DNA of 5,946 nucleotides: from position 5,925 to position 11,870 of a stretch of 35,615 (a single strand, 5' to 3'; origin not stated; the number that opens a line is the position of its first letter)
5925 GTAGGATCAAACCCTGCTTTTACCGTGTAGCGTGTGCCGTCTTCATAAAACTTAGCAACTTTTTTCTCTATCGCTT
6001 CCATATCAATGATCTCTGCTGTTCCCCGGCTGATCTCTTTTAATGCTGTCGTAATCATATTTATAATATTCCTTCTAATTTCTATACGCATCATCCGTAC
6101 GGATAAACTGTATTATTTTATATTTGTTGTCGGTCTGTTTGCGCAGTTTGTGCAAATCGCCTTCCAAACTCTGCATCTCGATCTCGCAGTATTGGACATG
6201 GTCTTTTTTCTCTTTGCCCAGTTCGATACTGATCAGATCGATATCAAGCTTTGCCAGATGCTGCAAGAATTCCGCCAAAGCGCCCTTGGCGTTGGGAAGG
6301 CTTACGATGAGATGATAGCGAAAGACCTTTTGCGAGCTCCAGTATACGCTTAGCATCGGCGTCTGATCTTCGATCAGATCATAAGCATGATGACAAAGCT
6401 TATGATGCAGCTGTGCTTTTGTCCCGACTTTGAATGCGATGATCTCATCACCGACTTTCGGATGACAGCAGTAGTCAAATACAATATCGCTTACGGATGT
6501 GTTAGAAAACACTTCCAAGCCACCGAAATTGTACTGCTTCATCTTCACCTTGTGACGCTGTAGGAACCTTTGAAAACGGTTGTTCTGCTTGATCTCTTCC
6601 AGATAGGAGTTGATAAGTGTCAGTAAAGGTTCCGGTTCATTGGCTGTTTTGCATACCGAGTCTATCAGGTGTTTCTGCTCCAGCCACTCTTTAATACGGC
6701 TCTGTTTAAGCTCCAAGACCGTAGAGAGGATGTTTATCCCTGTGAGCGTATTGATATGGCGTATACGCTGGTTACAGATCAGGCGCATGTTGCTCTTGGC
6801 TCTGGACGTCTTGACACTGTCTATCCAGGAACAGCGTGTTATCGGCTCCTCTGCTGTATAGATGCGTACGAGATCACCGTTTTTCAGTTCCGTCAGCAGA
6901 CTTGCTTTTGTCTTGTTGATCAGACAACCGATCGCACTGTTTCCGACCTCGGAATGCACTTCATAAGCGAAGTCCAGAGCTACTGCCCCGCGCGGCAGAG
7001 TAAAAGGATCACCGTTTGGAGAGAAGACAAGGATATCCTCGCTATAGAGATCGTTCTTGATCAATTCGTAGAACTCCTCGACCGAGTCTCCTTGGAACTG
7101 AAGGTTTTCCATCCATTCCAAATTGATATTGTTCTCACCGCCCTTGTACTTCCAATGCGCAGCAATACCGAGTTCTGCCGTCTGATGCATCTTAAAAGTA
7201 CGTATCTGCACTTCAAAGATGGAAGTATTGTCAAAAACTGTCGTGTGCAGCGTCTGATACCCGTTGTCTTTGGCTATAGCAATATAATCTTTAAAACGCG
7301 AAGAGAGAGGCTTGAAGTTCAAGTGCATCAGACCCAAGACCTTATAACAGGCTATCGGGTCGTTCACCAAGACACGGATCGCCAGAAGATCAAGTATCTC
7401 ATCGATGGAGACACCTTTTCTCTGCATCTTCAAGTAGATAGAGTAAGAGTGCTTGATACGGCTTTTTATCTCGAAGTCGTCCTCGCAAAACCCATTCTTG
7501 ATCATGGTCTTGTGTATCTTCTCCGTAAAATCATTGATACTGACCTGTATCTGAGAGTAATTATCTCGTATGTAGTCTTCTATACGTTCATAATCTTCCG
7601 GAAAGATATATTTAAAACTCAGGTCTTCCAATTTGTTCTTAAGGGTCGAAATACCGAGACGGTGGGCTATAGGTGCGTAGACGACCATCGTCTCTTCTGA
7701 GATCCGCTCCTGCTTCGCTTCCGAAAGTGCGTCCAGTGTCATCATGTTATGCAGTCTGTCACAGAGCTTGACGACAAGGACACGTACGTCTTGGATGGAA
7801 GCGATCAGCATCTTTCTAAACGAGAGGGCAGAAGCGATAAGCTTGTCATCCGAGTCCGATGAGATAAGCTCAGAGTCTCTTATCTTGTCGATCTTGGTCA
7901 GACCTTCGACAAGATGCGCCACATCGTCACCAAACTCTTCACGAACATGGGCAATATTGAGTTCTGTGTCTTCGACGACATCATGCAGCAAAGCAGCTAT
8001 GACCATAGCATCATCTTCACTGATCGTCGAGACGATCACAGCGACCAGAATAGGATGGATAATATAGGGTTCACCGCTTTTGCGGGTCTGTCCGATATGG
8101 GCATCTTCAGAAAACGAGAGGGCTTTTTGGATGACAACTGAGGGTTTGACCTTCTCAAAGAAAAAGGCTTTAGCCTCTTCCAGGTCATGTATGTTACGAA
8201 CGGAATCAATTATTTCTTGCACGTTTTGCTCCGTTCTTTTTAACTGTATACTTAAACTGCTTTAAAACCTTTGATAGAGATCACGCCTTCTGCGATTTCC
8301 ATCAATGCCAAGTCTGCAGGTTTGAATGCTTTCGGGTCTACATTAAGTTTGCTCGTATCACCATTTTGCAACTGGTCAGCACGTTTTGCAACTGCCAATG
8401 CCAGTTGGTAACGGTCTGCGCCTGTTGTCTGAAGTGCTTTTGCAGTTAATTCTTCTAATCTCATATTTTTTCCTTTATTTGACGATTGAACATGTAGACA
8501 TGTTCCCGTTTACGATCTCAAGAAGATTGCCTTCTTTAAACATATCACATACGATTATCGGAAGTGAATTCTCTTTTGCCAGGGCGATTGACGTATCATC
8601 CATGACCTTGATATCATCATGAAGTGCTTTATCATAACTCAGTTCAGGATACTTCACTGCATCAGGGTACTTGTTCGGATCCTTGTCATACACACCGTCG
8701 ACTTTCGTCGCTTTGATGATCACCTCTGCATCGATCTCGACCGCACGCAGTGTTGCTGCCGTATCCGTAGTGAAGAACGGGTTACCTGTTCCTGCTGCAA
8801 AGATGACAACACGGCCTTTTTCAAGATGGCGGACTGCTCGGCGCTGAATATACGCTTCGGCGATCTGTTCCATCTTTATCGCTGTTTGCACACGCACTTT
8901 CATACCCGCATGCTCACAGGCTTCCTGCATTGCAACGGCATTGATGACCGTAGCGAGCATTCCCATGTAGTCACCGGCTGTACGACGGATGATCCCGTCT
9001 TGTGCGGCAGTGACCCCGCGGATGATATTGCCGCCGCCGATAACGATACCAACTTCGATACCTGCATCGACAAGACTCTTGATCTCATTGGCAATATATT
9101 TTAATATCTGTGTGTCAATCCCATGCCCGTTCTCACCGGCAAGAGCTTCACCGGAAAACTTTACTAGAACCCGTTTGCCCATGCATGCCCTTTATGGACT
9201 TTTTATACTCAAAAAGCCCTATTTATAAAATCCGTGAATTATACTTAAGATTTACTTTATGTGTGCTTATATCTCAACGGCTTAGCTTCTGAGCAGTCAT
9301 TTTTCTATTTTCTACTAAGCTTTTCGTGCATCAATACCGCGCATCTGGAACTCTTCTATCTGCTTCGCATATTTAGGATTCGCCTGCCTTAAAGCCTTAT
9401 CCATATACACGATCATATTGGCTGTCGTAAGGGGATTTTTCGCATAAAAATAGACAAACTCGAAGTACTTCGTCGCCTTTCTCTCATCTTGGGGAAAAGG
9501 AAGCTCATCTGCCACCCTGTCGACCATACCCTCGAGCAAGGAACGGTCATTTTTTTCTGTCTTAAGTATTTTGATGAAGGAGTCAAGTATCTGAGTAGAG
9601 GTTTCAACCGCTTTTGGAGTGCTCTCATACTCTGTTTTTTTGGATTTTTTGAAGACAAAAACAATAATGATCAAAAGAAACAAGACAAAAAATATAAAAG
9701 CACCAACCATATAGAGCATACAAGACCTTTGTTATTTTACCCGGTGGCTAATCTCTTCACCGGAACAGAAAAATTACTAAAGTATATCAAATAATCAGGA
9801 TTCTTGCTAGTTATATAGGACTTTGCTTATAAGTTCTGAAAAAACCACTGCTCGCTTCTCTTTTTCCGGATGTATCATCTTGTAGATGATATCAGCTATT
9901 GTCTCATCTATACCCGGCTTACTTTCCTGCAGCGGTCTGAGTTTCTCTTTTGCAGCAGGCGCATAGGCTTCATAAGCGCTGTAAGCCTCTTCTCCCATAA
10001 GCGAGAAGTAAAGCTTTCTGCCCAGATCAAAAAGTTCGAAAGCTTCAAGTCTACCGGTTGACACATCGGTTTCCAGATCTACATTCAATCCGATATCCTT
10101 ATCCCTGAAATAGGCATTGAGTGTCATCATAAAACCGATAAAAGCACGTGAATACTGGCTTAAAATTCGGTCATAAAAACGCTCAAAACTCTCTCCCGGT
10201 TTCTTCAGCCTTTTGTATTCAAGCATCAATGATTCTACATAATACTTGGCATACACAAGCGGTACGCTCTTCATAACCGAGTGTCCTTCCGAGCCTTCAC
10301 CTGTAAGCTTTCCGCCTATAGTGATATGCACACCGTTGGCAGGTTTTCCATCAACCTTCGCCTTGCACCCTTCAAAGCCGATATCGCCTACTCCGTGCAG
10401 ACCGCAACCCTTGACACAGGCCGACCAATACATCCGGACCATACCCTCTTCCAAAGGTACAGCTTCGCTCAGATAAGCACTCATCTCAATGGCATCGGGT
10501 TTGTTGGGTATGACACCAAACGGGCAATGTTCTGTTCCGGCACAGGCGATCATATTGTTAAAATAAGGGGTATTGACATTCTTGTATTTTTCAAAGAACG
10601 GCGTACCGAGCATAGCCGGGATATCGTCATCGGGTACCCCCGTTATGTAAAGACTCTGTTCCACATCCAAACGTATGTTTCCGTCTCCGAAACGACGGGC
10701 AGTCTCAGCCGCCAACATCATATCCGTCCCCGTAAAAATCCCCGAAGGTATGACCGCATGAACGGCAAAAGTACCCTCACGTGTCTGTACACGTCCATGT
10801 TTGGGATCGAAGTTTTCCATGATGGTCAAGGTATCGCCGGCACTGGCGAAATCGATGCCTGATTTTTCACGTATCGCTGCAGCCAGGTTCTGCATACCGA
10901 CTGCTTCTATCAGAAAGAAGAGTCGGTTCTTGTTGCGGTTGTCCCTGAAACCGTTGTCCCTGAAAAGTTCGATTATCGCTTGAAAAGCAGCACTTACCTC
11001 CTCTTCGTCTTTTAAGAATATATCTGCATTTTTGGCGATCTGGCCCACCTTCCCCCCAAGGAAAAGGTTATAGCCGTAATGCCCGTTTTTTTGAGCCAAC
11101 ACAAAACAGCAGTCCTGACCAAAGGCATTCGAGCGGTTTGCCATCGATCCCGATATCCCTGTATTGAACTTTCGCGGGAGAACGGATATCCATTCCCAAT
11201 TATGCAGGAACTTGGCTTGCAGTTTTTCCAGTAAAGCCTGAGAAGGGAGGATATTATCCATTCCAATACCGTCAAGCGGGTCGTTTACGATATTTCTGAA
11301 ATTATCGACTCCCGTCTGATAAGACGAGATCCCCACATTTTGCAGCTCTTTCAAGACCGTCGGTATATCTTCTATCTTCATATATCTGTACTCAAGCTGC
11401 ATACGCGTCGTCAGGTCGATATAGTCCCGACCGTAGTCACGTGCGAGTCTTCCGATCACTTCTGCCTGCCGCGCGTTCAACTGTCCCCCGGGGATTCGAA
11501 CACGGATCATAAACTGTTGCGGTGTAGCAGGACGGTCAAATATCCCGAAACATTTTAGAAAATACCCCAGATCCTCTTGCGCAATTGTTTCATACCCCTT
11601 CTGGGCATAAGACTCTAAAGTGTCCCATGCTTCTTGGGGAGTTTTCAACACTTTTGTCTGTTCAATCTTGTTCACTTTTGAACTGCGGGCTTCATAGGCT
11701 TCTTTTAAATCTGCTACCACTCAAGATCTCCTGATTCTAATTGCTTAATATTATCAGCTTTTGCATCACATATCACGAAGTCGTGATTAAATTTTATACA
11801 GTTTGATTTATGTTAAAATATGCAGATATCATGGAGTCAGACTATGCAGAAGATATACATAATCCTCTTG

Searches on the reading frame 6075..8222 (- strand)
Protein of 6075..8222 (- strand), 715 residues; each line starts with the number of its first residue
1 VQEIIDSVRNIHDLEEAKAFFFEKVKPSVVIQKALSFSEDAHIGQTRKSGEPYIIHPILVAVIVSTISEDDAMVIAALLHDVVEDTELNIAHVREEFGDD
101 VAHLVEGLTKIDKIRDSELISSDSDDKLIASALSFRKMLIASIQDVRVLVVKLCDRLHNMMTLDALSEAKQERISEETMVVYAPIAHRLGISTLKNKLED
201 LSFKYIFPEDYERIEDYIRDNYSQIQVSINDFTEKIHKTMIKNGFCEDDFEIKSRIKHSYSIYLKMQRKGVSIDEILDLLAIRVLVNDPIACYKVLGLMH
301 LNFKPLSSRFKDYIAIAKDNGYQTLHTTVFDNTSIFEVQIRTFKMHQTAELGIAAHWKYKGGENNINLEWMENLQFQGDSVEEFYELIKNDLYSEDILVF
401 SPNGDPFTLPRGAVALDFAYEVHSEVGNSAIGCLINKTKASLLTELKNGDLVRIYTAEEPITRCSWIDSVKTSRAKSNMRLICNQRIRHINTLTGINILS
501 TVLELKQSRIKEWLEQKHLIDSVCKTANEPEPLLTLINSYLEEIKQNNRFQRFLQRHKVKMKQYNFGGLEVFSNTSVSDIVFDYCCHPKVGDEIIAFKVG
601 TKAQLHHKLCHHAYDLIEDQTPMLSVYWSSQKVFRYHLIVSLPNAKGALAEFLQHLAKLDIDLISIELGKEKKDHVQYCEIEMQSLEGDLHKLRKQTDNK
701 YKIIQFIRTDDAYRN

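Call 79: search_protein_families(library=pfam, proteins=[window:6075-8222:-], max_evalue=0.00001)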
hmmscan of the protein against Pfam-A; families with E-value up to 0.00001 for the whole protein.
window:6075-8222:- (715 aa): 4 families
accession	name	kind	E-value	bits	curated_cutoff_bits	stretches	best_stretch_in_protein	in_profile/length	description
PF13328.12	HD_4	-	9.2e-46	155.9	27.2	1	34-191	1-155/156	HD domain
PF04607.23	RelA_SpoT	-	7.7e-39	132.9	27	1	254-363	1-112/113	Region found in RelA / SpoT proteins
PF02824.27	TGS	-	5.6e-15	55.6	22.2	1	399-456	3-60/60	TGS domain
PF01966.28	HD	-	2.5e-09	37.9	22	1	53-160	1-116/116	HD domain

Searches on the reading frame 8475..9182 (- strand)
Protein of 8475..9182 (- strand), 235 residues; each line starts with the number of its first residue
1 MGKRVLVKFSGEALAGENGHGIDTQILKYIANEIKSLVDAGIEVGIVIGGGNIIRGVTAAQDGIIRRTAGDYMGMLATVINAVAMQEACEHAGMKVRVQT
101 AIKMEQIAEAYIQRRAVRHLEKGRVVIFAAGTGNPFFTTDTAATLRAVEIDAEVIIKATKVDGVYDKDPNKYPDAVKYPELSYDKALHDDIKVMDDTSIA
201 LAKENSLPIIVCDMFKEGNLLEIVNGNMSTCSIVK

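Call 79: search_protein_families(library=pfam, proteins=[window:8475-9182:-], max_evalue=0.00001)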
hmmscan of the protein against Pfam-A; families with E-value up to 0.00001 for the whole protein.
window:8475-9182:- (235 aa): 1 family
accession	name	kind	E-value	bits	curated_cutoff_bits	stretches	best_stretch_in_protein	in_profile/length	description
PF00696.33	AA_kinase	-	2.8e-38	132.4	24.9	1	3-213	1-234/234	Amino acid kinase family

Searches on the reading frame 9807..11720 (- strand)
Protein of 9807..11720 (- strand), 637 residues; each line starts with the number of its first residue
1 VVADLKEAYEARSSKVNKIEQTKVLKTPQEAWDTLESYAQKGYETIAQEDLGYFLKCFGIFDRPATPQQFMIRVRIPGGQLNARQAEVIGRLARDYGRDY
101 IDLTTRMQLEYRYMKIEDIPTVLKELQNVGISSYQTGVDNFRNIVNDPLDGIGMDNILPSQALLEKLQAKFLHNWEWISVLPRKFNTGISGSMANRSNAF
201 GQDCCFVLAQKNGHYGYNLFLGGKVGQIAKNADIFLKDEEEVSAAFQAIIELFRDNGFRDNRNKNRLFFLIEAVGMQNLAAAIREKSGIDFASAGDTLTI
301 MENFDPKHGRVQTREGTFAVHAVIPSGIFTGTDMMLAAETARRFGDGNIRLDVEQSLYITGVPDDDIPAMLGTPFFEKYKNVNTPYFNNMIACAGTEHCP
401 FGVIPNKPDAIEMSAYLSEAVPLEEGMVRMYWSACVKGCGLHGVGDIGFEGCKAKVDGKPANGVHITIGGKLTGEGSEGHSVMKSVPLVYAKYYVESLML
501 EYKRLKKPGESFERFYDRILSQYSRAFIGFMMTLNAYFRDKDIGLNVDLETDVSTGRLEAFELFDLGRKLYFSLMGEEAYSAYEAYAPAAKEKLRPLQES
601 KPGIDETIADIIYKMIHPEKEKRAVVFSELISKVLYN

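Call 79: search_protein_families(library=pfam, proteins=[window:9807-11720:-], max_evalue=0.00001)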
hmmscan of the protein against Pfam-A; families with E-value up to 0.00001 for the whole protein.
window:9807-11720:- (637 aa): 2 families
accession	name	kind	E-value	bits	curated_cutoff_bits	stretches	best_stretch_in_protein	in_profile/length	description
PF01077.27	NIR_SIR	-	2.4e-30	105.5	27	1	138-288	2-155/158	Nitrite and sulphite reductase 4Fe-4S domain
PF03460.22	NIR_SIR_ferr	-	2e-28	98.4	24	2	69-128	8-68/69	Nitrite/Sulfite reductase ferredoxin-like half domain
